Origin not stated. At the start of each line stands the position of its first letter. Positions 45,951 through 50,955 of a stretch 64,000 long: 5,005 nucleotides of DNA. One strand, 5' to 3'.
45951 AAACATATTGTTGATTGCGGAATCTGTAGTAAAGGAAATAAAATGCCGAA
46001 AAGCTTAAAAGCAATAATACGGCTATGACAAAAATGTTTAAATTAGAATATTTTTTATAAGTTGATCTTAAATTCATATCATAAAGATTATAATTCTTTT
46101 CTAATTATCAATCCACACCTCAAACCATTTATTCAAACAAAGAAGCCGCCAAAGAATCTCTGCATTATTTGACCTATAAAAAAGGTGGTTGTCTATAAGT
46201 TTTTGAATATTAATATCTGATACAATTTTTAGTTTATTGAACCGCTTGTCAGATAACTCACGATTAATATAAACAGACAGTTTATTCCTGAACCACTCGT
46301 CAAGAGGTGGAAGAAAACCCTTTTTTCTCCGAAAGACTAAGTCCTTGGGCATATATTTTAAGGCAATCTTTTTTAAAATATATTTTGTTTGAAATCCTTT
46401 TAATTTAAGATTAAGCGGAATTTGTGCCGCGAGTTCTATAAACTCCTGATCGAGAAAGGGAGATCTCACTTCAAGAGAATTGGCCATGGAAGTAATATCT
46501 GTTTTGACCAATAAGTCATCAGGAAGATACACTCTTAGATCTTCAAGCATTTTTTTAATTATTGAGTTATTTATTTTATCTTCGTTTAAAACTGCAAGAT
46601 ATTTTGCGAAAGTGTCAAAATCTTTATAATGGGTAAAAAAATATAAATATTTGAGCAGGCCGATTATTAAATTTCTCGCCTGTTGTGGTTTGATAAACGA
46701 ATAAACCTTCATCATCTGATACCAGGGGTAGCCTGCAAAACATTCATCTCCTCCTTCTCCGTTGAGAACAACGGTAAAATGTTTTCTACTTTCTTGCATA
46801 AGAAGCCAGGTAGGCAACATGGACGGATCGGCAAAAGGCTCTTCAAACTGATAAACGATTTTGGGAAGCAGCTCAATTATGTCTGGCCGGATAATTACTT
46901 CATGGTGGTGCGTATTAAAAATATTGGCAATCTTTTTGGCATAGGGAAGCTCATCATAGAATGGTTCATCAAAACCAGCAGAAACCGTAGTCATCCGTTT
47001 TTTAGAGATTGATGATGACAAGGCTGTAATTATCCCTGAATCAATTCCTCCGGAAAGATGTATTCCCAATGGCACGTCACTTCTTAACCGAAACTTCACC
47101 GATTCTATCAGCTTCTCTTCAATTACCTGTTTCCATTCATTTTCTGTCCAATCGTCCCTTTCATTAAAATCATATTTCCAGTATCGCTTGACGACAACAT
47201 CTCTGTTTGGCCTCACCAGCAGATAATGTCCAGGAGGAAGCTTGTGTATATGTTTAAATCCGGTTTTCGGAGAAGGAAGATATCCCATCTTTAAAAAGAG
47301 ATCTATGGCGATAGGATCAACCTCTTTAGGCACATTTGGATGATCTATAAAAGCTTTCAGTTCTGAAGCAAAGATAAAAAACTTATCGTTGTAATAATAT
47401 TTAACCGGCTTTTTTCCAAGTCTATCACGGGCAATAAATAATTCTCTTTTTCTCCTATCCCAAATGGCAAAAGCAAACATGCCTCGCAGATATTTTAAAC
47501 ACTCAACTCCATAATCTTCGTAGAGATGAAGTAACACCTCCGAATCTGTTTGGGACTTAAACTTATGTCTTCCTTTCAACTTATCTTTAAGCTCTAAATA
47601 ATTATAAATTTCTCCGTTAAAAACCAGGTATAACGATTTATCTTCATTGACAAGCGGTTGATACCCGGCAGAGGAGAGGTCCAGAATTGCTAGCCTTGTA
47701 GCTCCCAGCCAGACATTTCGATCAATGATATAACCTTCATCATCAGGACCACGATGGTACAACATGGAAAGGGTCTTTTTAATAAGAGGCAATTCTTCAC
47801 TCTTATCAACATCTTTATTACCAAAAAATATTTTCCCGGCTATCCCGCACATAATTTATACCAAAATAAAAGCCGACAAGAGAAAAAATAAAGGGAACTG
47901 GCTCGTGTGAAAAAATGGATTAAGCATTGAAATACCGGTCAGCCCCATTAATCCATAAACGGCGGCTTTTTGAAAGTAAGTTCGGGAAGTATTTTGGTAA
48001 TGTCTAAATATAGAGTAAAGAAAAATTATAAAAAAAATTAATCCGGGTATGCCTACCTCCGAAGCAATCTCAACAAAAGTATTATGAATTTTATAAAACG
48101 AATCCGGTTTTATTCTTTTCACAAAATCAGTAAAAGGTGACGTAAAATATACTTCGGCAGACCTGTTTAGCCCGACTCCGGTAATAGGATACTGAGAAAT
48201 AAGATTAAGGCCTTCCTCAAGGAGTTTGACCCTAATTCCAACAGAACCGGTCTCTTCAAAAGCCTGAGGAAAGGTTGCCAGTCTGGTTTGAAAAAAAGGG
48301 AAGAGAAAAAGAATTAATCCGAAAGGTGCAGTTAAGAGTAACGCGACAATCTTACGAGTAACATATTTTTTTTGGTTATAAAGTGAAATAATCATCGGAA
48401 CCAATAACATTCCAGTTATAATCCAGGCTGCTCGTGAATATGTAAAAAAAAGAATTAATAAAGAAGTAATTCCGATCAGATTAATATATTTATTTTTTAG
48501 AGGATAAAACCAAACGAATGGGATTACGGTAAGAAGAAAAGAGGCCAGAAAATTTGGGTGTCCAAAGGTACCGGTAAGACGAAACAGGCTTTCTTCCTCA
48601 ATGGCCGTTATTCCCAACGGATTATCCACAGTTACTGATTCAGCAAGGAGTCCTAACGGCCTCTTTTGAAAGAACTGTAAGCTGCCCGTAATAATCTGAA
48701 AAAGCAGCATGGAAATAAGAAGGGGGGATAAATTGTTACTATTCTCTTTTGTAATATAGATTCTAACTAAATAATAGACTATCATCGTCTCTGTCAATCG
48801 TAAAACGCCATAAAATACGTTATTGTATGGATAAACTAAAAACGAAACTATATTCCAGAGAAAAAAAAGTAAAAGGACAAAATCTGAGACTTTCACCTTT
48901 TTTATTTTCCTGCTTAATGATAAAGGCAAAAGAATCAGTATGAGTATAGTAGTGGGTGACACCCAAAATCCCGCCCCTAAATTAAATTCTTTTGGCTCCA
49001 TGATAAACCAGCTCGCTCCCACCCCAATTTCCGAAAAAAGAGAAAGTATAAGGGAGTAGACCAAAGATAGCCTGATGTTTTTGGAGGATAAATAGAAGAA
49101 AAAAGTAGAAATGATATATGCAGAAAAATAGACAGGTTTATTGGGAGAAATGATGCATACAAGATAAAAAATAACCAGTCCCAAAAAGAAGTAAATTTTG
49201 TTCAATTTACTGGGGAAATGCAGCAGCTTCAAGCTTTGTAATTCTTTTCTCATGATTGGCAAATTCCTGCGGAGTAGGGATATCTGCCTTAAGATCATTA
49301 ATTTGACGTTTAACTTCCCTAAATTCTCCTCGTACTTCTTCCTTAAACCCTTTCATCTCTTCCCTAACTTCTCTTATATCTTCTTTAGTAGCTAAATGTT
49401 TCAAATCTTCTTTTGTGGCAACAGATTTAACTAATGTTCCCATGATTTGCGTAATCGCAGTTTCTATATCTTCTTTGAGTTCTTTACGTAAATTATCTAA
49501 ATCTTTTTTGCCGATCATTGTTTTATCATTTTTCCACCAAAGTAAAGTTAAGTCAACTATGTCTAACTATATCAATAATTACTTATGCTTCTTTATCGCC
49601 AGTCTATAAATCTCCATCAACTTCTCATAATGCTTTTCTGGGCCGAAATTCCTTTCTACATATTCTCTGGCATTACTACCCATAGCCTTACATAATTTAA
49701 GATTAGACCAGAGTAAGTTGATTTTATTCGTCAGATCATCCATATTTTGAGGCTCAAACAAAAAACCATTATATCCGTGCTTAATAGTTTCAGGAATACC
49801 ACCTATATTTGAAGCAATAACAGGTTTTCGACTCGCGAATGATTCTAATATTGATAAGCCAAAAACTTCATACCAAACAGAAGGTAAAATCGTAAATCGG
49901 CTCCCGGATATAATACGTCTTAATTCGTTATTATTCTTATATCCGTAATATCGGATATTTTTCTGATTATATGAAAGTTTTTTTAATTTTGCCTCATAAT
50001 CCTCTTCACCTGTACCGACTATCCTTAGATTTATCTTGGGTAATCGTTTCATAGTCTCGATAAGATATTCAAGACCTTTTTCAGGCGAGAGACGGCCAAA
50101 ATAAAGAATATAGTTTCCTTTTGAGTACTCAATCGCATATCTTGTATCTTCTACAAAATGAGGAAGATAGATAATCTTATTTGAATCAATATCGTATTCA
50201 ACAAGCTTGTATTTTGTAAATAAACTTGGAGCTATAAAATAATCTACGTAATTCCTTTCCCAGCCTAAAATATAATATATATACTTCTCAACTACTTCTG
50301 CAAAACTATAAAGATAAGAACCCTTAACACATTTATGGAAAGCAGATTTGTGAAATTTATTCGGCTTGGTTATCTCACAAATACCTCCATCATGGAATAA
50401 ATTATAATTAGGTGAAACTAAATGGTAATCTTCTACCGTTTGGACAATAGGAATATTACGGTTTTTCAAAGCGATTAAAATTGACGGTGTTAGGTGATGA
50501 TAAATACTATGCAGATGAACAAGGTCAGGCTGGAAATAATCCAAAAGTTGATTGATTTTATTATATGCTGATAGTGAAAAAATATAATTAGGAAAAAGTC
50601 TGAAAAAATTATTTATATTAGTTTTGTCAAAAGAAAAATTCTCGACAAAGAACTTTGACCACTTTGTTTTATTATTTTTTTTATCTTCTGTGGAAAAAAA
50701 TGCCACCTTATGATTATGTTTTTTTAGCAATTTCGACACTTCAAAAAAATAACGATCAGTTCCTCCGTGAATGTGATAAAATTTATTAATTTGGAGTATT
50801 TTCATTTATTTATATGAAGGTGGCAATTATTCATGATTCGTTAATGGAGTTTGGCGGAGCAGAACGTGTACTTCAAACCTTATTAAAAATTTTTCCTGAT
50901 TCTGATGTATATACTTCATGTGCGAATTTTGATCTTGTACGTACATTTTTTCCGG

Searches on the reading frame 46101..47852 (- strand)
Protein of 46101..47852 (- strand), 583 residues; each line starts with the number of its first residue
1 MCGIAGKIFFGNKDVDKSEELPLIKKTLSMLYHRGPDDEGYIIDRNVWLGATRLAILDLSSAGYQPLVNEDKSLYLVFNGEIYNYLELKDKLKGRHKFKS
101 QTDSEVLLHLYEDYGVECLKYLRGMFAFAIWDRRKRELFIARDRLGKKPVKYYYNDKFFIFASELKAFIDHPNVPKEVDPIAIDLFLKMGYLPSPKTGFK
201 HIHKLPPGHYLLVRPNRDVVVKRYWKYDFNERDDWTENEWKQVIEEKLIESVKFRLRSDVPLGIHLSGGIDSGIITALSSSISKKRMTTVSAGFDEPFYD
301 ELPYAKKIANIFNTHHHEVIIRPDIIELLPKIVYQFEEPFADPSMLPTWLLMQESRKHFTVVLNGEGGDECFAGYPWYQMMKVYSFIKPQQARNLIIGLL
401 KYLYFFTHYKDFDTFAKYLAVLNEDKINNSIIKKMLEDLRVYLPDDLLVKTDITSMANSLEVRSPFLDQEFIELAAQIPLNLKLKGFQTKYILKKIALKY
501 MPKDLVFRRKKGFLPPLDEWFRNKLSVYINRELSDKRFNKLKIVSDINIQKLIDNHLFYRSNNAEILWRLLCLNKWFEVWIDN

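Call 9: search_protein_families(library=pfam, proteins=[window:46101-47852:-], max_evalue=0.01)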
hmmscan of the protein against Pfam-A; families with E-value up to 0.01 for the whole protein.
window:46101-47852:- (583 aa): 4 families
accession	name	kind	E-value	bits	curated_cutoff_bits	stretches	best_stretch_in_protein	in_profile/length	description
PF00733.27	Asn_synthase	-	1.3e-85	288.6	21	1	244-577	2-353/354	Asparagine synthase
PF13522.11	GATase_6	-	9.9e-44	149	27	1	36-164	1-130/130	Glutamine amidotransferase domain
PF13537.11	GATase_7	-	1.8e-43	147.9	25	1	52-169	2-122/123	Glutamine amidotransferase domain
PF12481.13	DUF3700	-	0.0078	16.1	27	0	117-150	124-157/228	Aluminium induced protein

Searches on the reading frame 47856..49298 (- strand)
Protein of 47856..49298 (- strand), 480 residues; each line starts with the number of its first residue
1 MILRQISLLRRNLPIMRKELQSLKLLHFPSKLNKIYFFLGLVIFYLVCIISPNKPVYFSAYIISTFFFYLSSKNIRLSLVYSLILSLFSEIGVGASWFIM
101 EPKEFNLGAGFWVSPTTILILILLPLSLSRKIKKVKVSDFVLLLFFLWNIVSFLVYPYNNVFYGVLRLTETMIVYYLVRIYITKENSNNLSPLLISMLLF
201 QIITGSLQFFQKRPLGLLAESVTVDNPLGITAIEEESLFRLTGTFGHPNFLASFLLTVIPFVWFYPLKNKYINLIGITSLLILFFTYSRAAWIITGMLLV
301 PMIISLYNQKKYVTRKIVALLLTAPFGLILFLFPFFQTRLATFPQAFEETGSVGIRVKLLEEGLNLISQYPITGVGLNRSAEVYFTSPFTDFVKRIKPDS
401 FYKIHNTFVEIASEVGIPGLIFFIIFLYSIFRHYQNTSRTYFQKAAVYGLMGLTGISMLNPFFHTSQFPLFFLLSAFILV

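Call 9: search_protein_families(library=pfam, proteins=[window:47856-49298:-], max_evalue=0.01)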
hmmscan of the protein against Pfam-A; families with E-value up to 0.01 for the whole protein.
window:47856-49298:- (480 aa): 1 family
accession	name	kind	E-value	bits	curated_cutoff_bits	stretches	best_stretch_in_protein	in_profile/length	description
PF04932.20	Wzy_C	-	5.5e-22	78.6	31.7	1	277-424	4-149/149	O-Antigen ligase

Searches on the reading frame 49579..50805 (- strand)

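Call 9: search_protein_families(library=pfam, proteins=[window:49579-50805:-], max_evalue=0.01)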
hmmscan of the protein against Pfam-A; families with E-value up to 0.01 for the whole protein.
window:49579-50805:- (408 aa): 7 families
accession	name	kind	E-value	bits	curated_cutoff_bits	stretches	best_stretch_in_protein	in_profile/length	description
PF00534.26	Glycos_transf_1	-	1.3e-40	139.2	26.4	1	227-381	12-171/172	Glycosyl transferases group 1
PF13692.12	Glyco_trans_1_4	-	1.9e-29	103.2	27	1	231-368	2-142/142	Glycosyl transferases group 1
PF13439.12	Glyco_transf_4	-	3.3e-17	63.5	28.5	1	14-221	2-169/170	Glycosyltransferase Family 4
PF13477.12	Glyco_trans_4_2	-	4.5e-06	27.3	23.4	1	19-127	12-111/139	Glycosyl transferase 4-like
PF13524.12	Glyco_trans_1_2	-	7.1e-06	26.5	25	1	247-397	4-143/144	Glycosyl transferase-like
PF20706.3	GT4-conflict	-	9.3e-06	25.3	26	1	227-343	194-322/385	Family 4 Glycosyltransferase in conflict systems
PF13579.12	Glyco_trans_4_4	-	0.00036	21.3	29.7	1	14-128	1-105/158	Glycosyl transferase 4-like domain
